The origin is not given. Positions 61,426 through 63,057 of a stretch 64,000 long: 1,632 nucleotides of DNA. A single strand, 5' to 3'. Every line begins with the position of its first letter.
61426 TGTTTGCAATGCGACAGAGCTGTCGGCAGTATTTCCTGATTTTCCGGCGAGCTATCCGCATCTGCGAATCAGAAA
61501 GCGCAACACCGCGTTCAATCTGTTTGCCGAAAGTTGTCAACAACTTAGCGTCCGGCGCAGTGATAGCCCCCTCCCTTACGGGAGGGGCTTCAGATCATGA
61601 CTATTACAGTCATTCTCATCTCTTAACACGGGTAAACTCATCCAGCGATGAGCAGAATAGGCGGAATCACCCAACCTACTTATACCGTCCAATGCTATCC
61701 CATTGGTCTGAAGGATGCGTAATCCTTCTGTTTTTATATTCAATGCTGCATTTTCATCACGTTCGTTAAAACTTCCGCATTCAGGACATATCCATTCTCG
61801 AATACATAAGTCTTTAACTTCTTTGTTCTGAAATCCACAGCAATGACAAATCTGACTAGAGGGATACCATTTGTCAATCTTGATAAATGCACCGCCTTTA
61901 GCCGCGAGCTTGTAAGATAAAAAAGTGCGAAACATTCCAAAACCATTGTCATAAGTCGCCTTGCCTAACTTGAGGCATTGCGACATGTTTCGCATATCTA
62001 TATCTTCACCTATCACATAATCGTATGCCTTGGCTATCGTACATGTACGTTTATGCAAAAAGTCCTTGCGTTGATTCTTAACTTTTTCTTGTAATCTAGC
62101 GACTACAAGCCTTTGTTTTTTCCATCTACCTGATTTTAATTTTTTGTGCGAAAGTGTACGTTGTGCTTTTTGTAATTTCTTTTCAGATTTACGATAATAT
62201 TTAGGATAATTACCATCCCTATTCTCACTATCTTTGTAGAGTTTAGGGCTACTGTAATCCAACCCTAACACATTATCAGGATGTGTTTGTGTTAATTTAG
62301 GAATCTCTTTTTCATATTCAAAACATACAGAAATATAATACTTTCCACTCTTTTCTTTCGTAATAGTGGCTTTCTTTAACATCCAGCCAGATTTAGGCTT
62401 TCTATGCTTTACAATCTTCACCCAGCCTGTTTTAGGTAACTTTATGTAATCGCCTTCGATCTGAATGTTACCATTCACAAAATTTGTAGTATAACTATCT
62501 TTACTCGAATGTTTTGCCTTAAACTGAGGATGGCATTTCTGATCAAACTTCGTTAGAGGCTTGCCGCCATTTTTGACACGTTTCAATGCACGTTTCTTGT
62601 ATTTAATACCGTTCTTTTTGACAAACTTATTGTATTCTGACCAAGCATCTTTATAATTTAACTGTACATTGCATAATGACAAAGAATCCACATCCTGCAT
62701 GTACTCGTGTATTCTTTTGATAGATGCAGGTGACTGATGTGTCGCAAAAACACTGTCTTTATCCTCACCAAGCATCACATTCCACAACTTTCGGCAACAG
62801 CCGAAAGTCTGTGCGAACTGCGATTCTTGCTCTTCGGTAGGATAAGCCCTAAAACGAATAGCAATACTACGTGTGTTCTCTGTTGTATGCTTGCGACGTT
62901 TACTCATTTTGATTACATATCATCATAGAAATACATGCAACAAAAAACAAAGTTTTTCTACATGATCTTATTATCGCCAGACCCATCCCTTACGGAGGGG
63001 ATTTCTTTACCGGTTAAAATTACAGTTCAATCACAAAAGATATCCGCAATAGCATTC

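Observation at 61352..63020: Complete tnpB-only IS200/IS605-like element whose right-end hairpin contains the tnpB stop codon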

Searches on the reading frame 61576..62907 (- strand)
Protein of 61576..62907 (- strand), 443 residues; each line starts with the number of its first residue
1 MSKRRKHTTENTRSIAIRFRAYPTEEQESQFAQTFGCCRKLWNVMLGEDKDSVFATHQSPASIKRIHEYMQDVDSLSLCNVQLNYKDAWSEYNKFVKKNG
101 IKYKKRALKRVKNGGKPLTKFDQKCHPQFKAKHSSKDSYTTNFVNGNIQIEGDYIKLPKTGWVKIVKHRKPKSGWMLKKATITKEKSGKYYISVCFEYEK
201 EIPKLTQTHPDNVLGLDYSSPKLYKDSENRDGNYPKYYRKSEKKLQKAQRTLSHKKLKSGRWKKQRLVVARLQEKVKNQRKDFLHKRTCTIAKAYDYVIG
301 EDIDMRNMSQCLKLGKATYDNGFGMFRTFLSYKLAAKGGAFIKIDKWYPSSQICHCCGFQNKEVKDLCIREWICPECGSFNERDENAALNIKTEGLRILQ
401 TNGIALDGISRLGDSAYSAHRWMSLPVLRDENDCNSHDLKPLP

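Call 3: search_protein_families(library=pfam, proteins=[window:61576-62907:-], max_evalue=0.01)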
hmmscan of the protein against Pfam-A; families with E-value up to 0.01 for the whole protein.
window:61576-62907:- (443 aa): 3 families
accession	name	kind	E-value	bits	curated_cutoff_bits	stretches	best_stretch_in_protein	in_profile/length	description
PF07282.18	Cas12f1-like_TNB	-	2.6e-21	76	26.3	1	323-391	1-60/60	Cas12f1-like, TNB domain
PF01385.25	OrfB_IS605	-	1.6e-19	70.7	30.5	1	194-310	2-118/120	Probable transposase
PF12323.14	HTH_OrfB_IS605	-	3.4e-13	49.3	21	1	15-51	4-40/47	Helix-turn-helix domain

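Call 7: search_dna_similar(query=window:61576-62907:-, collection=phages, mode=protein, max_rows=30)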
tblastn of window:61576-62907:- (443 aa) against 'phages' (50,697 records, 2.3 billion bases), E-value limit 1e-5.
Records with a match: 414; places in all: 607; records where one place covers at least 80% of the query: 311.
Best place of each record, by identity: <60% 414.
By first word of the organism name: Staphylococcus 97; Mycobacterium 44; Lactobacillus 23; Helicobacter 22; Bacteriophage 20; Bacillus 20; Streptococcus 18; Prevotella 15; Campylobacter 11; Ralstonia 11; and 44 more.
By host as written in the record: - 50; Staphylococcus aureus 30; Mycobacterium smegmatis mc2 155 29; Helicobacter pylori 15; Prevotella sp. 15; Lactobacillus plantarum 10; Streptococcus thermophilus 8; Mycobacterium smegmatis mc#155 8; and 142 more.
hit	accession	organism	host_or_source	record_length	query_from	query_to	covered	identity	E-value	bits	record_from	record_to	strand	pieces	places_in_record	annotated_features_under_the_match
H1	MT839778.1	Bacteriophage sp.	human fecal samples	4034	11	415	91%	42.3%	2e-84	286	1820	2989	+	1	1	record has no annotation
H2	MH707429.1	Bacillus phage BSP12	Bacillus subtilis ATCC 21336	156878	16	399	87%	44.4%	2e-91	308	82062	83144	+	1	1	transposase 2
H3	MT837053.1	Bacteriophage sp.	human fecal samples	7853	5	400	89%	40.8%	5e-90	304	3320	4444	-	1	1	record has no annotation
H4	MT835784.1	Bacteriophage sp.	human fecal samples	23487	6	399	89%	40.5%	6e-81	278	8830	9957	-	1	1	record has no annotation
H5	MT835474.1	Bacteriophage sp.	human fecal samples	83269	16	399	87%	41.2%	2e-80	276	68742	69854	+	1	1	record has no annotation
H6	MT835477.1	Bacteriophage sp.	human fecal samples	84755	16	399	87%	40.8%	6e-90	304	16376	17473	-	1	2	record has no annotation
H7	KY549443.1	Enterococcus phage EFP01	Enterococcus faecium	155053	5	410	92%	37.4%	7e-67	237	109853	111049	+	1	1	transposase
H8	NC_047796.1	Enterococcus phage EFP01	Enterococcus faecium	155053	5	410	92%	37.4%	7e-67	237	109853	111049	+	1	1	transposase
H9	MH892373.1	Streptococcus phage SW27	Streptococcus thermophilus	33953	4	405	91%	37.5%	3e-64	229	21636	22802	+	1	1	transposase (x2)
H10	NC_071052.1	Streptococcus phage SW27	Streptococcus thermophilus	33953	4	405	91%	37.5%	3e-64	229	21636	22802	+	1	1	transposase (x2)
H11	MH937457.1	Streptococcus phage CHPC1248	Streptococcus thermophilus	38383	4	405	91%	37.5%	3e-64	229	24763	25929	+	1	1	mobile element protein | transposase IS200-family protein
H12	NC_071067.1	Streptococcus phage CHPC1248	Streptococcus thermophilus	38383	4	405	91%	37.5%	3e-64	229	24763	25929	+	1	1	transposase (x2)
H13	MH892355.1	Streptococcus phage SW4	Streptococcus thermophilus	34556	4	405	91%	37.5%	3e-64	229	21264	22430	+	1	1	transposase (x2)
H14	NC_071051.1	Streptococcus phage SW4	Streptococcus thermophilus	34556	4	405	91%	37.5%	3e-64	229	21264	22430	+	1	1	transposase (x2)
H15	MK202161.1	Streptococcus phage CHPC1282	Streptococcus thermophilus STCH_16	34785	4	405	91%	37.5%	3e-64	229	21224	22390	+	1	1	mobile element protein | transposase-family protein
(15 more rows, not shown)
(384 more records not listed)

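Call 9: find_encoding_contigs(protein=window:61576-62907:-, flank=6000, max_places=10)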
Protein window:61576-62907:- (443 aa): no gene with exactly this product is on record in the collection.

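Call 11: find_homologous_proteins(query=window:61576-62907:-, max_evalue=1e-20)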
Query window:61576-62907:- (443 aa): 3191 proteins with E <= 1e-20 among 5291 candidates; the best 120 are listed.
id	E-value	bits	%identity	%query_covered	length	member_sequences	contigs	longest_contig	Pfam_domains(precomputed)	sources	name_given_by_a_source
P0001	8.2e-179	613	64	94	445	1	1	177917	PF12323.15,PF01385.26,PF07282.19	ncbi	-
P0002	5.5e-104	367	47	87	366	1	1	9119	PF12323.15,PF01385.26,PF07282.19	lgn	-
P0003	1.3e-103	365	46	87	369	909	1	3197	PF12323.15,PF01385.26,PF07282.19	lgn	-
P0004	1.4e-103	365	47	87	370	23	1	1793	PF12323.15,PF01385.26,PF07282.19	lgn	-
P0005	4.4e-103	364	47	86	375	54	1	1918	PF12323.15,PF01385.26,PF07282.19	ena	-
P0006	5.8e-103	363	47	87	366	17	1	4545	PF12323.15,PF01385.26,PF07282.19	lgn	-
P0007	2.4e-102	361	47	87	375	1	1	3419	PF12323.15,PF01385.26,PF07282.19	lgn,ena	-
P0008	3.3e-102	361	47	86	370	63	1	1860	PF12323.15,PF01385.26,PF07282.19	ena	-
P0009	5.9e-102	360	46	87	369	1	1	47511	PF12323.15,PF01385.26,PF07282.19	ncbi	ncbi:putative transposase [Lachnospiraceae bacterium PF1-22]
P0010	7.5e-102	360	47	87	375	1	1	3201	PF12323.15,PF01385.26,PF07282.19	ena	-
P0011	1.1e-101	359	46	87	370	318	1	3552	PF12323.15,PF01385.26,PF07282.19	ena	-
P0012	1.3e-101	359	46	87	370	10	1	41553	PF12323.15,PF01385.26,PF07282.19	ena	-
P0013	1.9e-101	358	47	87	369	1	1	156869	PF12323.15,PF01385.26,PF07282.19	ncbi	ncbi:putative transposase [Lachnospiraceae bacterium PF1-22]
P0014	1.2e-100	356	47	87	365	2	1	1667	PF12323.15,PF01385.26,PF07282.19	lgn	-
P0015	1.4e-100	355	47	88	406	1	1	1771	PF12323.15,PF01385.26,PF07282.19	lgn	-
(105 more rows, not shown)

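Call 12: find_related_loci(query=window:61576-62907:-, collection=viral_contigs, flank=5000)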
Query window:61576-62907:- (443 aa) in viral_contigs; peptide patterns used: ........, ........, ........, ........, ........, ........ (x = any residue, [..] = any of these).
48 stretches matched a pattern; 41 encode a relative of the query (tblastn E <= 1e-3); 41 distinct loci.
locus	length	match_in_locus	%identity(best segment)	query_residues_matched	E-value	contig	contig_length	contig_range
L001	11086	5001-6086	36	16-400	2e-73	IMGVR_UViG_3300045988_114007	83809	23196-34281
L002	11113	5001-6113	40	3-398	9e-72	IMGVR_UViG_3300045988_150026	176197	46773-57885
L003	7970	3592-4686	38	16-401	4e-71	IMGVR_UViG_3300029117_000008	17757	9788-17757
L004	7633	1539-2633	38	16-401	4e-71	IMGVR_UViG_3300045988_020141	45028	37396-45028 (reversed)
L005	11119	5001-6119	36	16-420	9e-70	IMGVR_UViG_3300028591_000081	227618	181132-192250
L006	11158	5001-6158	35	16-412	5e-69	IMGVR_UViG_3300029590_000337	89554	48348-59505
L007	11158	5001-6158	35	16-412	5e-69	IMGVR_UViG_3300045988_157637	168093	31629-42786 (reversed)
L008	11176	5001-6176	36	16-420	2e-67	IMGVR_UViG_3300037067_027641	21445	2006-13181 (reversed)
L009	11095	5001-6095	35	16-401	2e-67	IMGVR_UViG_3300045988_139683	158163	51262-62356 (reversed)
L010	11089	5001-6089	34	16-401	2e-64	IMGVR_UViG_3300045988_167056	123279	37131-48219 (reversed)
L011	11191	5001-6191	33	16-423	1e-60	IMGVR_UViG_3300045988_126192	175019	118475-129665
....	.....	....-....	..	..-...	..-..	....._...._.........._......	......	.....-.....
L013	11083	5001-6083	37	16-399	1e-59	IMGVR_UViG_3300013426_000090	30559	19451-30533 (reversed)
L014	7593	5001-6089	36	16-399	8e-60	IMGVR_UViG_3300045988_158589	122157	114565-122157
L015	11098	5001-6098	36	16-399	5e-59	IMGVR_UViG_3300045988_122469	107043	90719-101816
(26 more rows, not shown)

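Call 13: find_encoding_contigs(protein=P0001, flank=8000, max_places=6)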
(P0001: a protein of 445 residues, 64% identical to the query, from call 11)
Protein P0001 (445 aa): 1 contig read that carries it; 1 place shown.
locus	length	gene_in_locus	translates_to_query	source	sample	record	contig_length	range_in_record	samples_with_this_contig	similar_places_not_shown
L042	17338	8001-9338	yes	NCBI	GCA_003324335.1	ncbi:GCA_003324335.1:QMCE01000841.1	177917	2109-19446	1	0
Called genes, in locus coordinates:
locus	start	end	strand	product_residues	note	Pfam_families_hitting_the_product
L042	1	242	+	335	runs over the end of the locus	-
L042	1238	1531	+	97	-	-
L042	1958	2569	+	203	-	-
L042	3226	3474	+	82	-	-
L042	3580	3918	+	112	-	-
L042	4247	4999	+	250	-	-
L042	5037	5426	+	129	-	-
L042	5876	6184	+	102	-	-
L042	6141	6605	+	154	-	-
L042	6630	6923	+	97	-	-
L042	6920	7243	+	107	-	-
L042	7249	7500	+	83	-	-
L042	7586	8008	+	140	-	PF01797:Y1_Tnp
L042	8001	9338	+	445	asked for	PF12323:HTH_OrfB_IS605, PF01385:OrfB_IS605, PF07282:Cas12f1-like_TNB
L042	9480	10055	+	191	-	-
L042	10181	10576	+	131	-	-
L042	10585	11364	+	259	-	-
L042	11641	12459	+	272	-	-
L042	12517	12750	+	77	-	-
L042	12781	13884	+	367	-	-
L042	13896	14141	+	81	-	-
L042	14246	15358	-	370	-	PF01385:OrfB_IS605, PF07282:Cas12f1-like_TNB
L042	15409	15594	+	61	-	-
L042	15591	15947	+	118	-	-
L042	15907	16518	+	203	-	-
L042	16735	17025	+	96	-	-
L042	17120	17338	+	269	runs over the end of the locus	-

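Call 32: search_solved_structures(query=window:61576-62907:-, max_evalue=0.001, show_alignments=1)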
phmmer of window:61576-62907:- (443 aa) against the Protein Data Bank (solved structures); distinct sequences matched with E-value up to 0.001: 8.
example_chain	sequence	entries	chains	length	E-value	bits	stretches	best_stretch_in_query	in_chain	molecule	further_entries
9yyg_A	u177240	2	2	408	2.9e-67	230.6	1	18-396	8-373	AI-designed RNA-guided nuclease | AI-generated RNA-guided nuclease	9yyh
8h1j_A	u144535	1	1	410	9.1e-59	202.6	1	14-396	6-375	RNA-guided DNA endonuclease TnpB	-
8bf8_A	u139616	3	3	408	1e-58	202.4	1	16-396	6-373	RNA-guided DNA endonuclease TnpB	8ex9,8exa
8iaz_A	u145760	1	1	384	1.8e-29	106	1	21-392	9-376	Transposase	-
9j09_A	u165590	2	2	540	4e-18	68.7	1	234-402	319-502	Transposase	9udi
9jfo_A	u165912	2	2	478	3.7e-17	65.5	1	269-394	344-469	LaTranC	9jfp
9jfq_A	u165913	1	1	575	5e-17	65.1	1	269-396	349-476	LaTranC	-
23vu_A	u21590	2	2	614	8.6e-05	24.8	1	350-396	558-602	UnCas12m4a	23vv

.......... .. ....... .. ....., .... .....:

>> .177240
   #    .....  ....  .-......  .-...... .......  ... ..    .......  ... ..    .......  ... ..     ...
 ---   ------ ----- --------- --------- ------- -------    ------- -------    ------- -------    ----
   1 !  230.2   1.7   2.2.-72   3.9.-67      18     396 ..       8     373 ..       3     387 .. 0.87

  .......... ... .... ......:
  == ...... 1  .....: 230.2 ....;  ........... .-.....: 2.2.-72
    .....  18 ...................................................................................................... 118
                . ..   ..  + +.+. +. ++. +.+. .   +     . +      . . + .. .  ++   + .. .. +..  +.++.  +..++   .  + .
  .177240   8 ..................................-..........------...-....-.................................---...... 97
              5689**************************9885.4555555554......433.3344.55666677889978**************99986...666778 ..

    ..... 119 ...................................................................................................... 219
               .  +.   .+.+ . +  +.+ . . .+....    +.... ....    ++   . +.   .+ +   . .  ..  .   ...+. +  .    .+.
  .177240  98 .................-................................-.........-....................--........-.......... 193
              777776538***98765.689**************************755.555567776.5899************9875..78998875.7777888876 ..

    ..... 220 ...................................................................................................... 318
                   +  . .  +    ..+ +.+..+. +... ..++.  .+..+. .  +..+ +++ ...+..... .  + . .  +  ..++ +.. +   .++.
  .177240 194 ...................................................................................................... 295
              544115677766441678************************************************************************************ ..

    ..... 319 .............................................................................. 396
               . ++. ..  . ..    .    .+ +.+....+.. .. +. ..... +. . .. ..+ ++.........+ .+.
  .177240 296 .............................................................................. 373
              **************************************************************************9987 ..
